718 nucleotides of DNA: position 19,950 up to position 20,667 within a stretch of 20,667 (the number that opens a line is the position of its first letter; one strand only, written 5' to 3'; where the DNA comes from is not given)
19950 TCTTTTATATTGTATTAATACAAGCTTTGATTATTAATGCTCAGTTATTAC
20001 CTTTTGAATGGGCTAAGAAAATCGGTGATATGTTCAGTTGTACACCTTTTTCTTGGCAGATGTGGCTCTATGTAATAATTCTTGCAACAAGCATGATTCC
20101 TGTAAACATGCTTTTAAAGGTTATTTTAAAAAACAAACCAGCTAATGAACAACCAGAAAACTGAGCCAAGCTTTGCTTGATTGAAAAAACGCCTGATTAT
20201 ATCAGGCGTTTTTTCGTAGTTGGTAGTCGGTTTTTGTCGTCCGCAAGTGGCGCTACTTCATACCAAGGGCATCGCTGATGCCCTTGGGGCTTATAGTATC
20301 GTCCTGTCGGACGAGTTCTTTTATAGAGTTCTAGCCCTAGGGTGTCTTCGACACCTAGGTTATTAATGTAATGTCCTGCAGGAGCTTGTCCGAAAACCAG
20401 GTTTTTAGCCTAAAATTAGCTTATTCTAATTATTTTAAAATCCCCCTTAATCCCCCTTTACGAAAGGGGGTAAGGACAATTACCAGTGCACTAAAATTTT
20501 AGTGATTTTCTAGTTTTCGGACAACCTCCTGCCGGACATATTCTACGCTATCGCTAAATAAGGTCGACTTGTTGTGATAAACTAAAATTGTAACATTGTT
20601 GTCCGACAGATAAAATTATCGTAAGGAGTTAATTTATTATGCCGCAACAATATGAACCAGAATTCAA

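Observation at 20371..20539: Non-coding element bounded by 27-bp inverted repeats and containing nested palindromes (MITE-like or structured RNA)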

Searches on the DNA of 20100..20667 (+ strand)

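Call 5: search_rna_families(source=window, start=20100, end=20667, threshold=evalue, max_evalue=10, show_alignments=3)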
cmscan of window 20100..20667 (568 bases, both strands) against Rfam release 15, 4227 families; matches with E-value up to 10: 13.
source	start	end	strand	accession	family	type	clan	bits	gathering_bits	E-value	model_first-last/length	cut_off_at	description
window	20178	20220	+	RF03884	mir-725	Gene; miRNA;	-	22.5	76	0.034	1-56/56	no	mir-725 microRNA precursor family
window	20126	20215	+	RF00370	sroD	Gene; sRNA;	-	18.3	50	0.54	1-86/86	no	sroD RNA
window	20188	20214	-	RF02073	STnc260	Gene; sRNA;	-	17.4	100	6.2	140-166/176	no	Salmonella enterica sRNA STnc260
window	20167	20223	-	RF01742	lactis-plasmid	Gene; sRNA;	-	17.3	70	5.4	1-106/106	no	lactis-plasmid RNA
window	20183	20265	-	RF00370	sroD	Gene; sRNA;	-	17.2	50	0.99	1-86/86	no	sroD RNA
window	20184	20214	+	RF02054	STnc420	Gene; sRNA;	-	16.6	70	2.5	27-51/58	no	Salmonella enterica sRNA STnc420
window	20184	20214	-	RF02054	STnc420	Gene; sRNA;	-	16.6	70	2.5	27-51/58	no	Salmonella enterica sRNA STnc420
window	20370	20540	-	RF00075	MIR166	Gene; miRNA;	-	16.1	60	0.66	1-111/111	no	mir-166 microRNA precursor family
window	20183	20215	-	RF02637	EF0408_EF0409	Gene; sRNA;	-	15.4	440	0.1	375-408/412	no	Enterococcus sRNA EF0408_EF0409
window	20180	20216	+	RF01402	STnc150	Gene; sRNA;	-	15.4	60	0.61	227-263/267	no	STnc150 Hfq binding RNA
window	20185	20212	-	RF02063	STnc350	Gene; sRNA;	-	15.4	60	4.5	35-61/68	no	Salmonella enterica sRNA STnc350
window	20125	20224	+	RF00125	IS128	Gene; sRNA;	-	13.7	80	3.3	104-204/209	no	IS128 RNA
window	20168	20217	+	RF00106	RNAI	Gene; antisense;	-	13.2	47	9.1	1-102/102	no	RNAI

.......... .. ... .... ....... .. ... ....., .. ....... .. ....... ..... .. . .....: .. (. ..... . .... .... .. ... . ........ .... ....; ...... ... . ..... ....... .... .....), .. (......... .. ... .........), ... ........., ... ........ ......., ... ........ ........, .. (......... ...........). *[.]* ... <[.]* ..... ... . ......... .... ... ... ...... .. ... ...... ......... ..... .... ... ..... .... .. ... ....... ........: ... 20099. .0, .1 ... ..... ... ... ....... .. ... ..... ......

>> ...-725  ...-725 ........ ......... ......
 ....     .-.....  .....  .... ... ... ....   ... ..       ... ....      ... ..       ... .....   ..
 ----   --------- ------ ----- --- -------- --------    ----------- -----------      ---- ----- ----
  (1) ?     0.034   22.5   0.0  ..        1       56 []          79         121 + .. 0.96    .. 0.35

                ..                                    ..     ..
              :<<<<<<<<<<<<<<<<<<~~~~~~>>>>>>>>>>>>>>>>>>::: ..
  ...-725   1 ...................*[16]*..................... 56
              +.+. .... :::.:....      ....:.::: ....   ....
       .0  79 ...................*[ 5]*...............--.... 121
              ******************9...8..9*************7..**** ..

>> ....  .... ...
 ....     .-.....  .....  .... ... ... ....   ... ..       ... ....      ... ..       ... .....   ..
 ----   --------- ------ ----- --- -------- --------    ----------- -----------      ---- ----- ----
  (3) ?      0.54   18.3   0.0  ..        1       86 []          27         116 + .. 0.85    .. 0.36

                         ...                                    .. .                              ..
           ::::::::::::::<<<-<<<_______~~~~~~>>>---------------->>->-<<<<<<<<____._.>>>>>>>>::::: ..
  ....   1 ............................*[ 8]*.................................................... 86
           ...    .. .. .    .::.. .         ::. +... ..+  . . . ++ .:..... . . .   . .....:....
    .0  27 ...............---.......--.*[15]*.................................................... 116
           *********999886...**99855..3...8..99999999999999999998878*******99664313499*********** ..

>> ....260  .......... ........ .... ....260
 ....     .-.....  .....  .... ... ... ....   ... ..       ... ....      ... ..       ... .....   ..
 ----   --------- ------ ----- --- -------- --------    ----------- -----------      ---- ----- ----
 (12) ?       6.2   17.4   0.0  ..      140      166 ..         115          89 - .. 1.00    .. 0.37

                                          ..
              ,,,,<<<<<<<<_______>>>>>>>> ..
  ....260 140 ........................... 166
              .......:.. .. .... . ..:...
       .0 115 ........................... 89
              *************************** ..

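Call 46: search_dna_similar(query=window:20200-20667:+, collection=plasmids, mode=distant, max_evalue=0.01)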
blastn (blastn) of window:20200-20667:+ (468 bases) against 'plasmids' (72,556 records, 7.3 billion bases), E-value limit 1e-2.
No match.
